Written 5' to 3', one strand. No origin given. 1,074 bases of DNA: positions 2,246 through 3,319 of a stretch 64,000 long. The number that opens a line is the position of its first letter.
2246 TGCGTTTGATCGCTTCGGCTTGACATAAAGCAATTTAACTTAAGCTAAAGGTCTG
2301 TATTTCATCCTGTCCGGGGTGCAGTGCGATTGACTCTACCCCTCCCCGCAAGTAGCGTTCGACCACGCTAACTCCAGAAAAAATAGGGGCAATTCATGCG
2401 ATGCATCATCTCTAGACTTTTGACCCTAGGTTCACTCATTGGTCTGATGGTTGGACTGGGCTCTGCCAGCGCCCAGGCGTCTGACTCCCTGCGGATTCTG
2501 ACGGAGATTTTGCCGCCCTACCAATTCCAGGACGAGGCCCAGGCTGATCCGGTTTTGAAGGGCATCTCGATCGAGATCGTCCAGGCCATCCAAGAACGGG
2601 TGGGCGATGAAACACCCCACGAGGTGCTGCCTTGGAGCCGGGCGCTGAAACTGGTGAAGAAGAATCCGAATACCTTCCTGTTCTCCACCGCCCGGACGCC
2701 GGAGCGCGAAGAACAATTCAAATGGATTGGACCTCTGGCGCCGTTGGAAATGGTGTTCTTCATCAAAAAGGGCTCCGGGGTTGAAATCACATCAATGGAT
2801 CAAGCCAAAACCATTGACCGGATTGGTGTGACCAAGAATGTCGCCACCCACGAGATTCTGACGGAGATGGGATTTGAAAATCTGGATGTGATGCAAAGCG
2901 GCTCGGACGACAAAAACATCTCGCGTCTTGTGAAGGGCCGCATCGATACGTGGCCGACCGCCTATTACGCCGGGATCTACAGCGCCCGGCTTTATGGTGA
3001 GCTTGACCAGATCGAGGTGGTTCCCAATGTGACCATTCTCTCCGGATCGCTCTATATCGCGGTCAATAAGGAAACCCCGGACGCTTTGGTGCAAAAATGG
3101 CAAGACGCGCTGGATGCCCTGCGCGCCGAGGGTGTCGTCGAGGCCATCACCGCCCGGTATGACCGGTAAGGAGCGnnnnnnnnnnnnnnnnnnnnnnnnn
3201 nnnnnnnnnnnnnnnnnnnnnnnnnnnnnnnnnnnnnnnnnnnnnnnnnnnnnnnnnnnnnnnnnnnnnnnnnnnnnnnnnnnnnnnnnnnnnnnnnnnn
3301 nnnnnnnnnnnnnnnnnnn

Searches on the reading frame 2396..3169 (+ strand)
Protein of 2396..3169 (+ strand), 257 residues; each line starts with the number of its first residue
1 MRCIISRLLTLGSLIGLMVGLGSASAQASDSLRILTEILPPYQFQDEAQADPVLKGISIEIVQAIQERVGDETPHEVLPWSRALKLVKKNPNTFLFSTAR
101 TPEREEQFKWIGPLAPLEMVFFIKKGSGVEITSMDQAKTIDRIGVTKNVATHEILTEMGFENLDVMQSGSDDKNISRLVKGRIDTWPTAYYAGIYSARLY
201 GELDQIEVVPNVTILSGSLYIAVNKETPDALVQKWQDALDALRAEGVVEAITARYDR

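Call 14: search_protein_families(library=pfam, proteins=[window:2396-3169:+], max_evalue=0.001)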
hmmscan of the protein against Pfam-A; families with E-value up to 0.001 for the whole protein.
window:2396-3169:+ (257 aa): 1 family
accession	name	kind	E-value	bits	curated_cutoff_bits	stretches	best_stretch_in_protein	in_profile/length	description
PF00497.25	SBP_bac_3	-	6.6e-14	52.2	26.4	1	36-255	5-129/132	Bacterial extracellular solute-binding proteins, family 3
